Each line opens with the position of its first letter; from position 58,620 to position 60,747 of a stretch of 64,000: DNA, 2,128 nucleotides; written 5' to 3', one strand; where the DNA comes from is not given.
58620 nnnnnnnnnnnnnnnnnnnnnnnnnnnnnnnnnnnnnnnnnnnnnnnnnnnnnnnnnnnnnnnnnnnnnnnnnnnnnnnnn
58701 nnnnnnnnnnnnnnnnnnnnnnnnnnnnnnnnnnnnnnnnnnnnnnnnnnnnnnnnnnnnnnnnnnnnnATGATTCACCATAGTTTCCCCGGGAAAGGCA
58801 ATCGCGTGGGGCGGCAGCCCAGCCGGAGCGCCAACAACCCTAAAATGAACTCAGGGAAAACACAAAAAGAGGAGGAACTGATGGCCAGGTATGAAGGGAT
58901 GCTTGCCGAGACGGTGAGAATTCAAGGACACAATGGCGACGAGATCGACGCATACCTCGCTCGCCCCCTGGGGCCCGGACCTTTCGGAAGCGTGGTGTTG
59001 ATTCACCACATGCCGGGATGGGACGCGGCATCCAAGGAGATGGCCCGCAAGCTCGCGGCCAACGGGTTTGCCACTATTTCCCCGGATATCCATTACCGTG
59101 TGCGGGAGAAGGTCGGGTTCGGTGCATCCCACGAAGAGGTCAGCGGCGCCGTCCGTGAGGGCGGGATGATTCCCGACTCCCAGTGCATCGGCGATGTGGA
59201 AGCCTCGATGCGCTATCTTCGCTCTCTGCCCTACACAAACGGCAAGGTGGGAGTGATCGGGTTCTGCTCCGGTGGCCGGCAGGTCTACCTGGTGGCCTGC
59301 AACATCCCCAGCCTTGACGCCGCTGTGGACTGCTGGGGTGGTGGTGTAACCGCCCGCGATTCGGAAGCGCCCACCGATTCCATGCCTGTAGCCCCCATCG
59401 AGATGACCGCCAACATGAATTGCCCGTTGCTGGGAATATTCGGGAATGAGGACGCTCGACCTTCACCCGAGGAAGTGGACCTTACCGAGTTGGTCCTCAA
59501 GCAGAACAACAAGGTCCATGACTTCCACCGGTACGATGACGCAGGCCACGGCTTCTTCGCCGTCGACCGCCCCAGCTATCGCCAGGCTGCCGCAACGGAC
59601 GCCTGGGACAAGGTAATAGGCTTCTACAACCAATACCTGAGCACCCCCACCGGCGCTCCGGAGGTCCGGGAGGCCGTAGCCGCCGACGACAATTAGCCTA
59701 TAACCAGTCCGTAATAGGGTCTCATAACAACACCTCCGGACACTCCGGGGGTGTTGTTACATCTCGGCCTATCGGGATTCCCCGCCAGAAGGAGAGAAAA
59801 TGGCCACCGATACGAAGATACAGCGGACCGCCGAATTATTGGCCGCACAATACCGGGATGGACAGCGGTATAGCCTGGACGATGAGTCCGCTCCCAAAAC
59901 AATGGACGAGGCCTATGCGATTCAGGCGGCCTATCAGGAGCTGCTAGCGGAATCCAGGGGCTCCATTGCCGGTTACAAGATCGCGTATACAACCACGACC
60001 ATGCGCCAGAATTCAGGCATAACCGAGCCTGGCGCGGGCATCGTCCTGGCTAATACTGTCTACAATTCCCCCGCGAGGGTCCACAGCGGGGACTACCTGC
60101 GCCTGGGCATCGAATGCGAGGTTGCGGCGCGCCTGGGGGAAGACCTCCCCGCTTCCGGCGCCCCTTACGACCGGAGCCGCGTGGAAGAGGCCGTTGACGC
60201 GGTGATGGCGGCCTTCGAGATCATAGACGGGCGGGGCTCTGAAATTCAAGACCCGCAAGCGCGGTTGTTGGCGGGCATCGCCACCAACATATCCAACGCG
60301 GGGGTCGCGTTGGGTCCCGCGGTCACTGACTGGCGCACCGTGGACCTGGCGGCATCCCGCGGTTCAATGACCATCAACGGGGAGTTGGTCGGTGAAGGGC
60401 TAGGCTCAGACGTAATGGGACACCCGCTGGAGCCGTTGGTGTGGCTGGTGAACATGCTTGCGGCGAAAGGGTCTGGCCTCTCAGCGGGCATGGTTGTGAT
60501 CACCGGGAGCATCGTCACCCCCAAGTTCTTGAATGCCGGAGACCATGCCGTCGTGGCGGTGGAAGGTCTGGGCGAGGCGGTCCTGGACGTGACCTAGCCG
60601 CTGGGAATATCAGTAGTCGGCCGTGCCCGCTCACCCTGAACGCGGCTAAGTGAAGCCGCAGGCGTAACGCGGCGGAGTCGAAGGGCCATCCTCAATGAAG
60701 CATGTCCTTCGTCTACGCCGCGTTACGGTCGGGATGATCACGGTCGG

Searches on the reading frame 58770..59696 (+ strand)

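Call 82: search_protein_families(library=pfam, proteins=[window:58770-59696:+], max_evalue=0.001)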
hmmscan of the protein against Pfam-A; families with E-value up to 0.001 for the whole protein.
window:58770-59696:+ (308 aa): 2 families
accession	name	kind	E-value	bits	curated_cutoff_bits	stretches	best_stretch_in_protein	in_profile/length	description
PF01738.24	DLH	-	2.2e-39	135.7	21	1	59-290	1-217/217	Dienelactone hydrolase family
PF08840.17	BAAT_C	-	1.6e-06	28.7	20.9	1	144-212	7-75/210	BAAT / Acyl-CoA thioester hydrolase C terminal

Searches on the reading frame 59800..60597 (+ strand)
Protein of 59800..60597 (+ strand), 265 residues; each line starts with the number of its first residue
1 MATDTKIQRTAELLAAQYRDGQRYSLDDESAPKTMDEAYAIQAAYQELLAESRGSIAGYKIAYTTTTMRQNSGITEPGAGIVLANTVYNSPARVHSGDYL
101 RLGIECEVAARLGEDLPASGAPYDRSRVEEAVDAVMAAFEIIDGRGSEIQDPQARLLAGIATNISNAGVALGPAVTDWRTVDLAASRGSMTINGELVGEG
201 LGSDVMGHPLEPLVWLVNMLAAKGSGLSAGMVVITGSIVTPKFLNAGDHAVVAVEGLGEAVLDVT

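Call 82: search_protein_families(library=pfam, proteins=[window:59800-60597:+], max_evalue=0.001)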
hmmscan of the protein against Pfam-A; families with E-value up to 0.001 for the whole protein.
window:59800-60597:+ (265 aa): 1 family
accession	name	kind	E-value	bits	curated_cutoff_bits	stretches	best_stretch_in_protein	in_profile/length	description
PF01557.24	FAA_hydrolase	-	1.6e-12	48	23.9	1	39-263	3-212/214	Fumarylacetoacetate (FAA) hydrolase C-terminal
